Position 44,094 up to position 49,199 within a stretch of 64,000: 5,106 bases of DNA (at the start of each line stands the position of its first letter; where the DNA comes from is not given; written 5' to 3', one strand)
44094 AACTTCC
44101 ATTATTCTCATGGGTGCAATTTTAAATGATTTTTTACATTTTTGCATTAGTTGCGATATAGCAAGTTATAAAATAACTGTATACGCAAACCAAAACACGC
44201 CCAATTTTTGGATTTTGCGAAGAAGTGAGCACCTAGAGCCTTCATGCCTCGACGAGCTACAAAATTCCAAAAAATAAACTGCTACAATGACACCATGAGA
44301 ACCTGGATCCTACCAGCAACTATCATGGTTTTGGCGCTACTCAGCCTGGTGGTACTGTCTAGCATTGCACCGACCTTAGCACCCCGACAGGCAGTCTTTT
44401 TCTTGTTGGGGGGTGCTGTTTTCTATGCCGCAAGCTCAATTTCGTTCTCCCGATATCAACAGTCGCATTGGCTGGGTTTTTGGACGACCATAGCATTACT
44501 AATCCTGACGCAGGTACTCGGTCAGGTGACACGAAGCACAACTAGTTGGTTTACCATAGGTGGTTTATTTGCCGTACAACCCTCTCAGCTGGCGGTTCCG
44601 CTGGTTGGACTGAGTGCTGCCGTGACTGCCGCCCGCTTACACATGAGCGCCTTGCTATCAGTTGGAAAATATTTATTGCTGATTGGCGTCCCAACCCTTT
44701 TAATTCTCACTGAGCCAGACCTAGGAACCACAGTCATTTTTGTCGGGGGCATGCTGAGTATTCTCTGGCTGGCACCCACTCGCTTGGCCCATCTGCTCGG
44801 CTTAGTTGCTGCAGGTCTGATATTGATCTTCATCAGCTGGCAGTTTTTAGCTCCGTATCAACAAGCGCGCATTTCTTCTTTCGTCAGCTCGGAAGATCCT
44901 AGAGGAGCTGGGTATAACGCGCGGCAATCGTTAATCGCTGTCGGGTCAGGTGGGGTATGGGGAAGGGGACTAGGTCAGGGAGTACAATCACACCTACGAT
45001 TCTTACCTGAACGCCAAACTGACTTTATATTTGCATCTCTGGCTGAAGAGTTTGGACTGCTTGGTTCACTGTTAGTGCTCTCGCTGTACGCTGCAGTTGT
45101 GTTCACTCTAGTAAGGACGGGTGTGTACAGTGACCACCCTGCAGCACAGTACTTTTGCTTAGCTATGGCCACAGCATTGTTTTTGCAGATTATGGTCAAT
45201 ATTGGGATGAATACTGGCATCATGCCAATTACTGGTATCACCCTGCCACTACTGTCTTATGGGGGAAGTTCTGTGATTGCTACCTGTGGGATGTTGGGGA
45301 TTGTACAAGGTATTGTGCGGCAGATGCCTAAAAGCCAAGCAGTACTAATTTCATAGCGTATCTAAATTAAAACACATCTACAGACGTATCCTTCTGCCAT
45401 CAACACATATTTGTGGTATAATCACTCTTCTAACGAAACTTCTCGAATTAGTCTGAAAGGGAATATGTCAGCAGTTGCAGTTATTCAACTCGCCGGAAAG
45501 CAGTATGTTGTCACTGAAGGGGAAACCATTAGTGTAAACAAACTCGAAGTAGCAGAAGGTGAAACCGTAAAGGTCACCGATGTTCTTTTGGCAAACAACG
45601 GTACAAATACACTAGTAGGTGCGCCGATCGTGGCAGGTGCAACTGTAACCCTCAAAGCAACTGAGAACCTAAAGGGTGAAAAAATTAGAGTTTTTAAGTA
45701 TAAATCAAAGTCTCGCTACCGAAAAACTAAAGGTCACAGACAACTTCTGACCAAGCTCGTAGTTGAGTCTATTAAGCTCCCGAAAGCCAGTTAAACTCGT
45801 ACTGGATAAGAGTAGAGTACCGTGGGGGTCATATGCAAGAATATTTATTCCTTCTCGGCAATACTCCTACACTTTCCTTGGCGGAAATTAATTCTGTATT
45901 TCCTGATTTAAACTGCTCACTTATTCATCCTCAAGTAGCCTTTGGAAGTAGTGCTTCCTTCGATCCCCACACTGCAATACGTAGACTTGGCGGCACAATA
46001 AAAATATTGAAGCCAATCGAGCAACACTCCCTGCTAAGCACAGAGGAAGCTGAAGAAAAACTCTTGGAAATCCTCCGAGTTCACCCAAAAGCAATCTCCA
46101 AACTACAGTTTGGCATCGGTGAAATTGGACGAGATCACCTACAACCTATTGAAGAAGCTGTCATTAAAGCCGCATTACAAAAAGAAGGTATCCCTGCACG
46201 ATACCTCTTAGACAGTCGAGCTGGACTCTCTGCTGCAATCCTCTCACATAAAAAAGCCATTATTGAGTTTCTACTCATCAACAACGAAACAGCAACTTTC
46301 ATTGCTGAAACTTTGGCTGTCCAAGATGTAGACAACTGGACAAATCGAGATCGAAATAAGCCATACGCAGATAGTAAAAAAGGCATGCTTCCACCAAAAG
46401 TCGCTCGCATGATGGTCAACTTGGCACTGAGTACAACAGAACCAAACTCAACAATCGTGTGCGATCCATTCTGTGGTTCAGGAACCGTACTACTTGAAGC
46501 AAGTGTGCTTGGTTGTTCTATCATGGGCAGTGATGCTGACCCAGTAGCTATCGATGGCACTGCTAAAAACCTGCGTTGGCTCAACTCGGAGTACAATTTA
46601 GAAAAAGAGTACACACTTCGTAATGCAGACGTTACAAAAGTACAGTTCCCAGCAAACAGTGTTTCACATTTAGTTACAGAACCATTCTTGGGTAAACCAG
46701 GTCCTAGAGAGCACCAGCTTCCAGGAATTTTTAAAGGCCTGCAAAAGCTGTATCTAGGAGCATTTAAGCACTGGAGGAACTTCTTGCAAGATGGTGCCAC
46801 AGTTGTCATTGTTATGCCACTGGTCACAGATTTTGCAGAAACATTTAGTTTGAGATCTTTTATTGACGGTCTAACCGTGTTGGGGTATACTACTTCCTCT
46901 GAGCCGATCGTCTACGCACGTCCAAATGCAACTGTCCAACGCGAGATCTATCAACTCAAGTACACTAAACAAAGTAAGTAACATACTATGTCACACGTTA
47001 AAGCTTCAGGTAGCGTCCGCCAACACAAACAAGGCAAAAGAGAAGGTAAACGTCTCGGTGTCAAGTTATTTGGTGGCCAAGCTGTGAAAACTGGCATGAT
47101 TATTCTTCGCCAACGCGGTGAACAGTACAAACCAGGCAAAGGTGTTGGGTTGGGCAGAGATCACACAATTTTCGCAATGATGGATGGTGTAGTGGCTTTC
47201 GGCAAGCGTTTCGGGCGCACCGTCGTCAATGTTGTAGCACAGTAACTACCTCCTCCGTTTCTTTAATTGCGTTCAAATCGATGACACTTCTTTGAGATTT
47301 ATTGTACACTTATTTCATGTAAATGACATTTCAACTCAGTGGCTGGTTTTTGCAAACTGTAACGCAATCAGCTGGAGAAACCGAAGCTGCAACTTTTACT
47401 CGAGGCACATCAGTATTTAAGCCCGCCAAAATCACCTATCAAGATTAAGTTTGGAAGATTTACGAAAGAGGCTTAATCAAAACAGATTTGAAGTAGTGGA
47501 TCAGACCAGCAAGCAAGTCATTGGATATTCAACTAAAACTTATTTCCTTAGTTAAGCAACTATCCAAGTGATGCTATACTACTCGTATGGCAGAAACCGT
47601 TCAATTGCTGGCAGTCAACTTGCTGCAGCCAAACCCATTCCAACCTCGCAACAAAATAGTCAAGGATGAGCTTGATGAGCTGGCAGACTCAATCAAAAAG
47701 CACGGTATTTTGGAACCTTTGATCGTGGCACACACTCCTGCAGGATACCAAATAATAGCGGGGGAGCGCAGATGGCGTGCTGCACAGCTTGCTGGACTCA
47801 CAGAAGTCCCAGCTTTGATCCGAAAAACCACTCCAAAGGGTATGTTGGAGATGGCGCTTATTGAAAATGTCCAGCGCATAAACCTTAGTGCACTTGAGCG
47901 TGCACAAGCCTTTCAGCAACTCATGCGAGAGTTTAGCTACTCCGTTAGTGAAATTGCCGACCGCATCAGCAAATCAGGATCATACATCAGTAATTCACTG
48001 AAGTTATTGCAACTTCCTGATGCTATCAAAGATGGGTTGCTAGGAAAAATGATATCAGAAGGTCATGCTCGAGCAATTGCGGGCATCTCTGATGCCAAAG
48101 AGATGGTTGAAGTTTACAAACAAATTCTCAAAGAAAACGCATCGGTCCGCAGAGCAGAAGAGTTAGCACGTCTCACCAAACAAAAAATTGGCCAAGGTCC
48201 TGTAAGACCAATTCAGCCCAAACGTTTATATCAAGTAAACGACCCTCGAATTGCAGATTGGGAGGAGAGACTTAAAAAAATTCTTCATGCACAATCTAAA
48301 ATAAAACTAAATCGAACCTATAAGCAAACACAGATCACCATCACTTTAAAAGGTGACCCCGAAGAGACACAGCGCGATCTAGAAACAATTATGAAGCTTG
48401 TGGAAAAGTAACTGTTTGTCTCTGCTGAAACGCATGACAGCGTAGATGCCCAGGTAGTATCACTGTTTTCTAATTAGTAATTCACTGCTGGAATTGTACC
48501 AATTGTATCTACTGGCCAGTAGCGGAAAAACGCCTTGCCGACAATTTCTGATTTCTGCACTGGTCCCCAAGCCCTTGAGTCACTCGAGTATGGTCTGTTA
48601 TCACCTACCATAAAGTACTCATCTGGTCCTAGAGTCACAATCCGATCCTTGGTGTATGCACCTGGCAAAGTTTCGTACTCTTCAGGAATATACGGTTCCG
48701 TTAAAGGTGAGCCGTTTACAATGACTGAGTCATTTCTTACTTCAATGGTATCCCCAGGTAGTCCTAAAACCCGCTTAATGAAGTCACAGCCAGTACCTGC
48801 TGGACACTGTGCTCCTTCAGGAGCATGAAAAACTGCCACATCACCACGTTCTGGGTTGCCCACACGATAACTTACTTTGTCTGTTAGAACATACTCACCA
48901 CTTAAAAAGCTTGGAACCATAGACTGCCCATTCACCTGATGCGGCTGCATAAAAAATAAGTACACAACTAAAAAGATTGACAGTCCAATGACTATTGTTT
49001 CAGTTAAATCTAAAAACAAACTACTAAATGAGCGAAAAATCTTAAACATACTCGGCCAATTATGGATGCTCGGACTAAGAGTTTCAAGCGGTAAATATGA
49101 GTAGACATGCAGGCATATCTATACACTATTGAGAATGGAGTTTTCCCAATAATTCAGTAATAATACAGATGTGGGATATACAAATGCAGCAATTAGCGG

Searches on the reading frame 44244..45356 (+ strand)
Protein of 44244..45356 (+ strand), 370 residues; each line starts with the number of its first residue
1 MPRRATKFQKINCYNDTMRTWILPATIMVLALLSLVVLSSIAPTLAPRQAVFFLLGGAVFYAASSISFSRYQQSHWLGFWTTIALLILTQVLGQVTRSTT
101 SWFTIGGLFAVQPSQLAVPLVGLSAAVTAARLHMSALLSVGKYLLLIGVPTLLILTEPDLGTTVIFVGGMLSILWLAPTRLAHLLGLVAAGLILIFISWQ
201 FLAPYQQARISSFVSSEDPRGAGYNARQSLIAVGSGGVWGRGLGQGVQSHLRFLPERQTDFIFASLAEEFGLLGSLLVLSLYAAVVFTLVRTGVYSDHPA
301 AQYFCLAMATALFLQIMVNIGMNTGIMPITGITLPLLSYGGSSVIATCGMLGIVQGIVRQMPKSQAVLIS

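Call 13: search_protein_families(library=pfam, proteins=[window:44244-45356:+])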
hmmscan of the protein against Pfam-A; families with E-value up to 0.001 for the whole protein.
window:44244-45356:+ (370 aa): 1 family
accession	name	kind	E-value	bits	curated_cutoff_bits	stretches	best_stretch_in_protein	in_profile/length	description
PF01098.24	FTSW_RODA_SPOVE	-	5.3e-80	269.5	26.4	1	29-360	16-353/356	Cell cycle protein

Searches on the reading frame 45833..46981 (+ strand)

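Call 13: search_protein_families(library=pfam, proteins=[window:45833-46981:+])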
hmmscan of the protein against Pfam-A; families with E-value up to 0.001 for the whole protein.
window:45833-46981:+ (382 aa): 2 families
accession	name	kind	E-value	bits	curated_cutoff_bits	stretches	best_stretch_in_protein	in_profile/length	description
PF01170.24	UPF0020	-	1.5e-11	44.8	22.3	1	181-288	7-133/197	RMKL-like, methyltransferase domain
PF01555.25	N6_N4_Mtase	-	1.4e-05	25.6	26.7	1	183-241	163-217/221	DNA methylase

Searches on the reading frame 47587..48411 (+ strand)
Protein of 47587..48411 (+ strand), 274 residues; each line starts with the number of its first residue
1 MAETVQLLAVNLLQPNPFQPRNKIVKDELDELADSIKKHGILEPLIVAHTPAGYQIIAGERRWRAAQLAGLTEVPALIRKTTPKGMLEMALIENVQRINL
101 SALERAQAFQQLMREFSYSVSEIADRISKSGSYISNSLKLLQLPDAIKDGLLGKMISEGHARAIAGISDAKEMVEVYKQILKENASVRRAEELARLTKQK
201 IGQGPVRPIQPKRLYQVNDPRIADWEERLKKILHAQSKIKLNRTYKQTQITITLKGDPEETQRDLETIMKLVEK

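Call 14: search_protein_families(library=pfam, proteins=[window:47587-48411:+])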
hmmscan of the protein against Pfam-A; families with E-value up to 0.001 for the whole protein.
window:47587-48411:+ (274 aa): 3 families
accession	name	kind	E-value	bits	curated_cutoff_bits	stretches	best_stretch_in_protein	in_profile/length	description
PF02195.25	ParB_N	-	9.3e-34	115.8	26.3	1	4-96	2-95/95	ParB N-terminal domain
PF17762.8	HTH_ParB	-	4e-28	98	22.6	1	99-197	2-100/102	ParB HTH domain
PF08535.16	KorB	-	6.2e-05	23.3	22.3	0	120-149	6-35/89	KorB domain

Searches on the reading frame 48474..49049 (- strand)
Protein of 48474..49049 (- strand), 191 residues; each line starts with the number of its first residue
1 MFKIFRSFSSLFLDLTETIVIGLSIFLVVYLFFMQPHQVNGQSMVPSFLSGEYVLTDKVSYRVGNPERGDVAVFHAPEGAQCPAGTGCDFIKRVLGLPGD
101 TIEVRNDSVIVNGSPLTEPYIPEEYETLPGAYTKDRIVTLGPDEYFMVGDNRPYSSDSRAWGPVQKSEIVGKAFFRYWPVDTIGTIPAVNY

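Call 74: search_protein_families(library=pfam, proteins=[window:48474-49049:-], max_evalue=0.001)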
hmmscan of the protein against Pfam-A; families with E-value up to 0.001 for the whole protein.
window:48474-49049:- (191 aa): 1 family
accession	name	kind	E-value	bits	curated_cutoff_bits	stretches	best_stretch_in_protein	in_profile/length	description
PF10502.14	Peptidase_S26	-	2.9e-47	161.2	22.9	1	15-178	4-168/168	Signal peptidase, peptidase S26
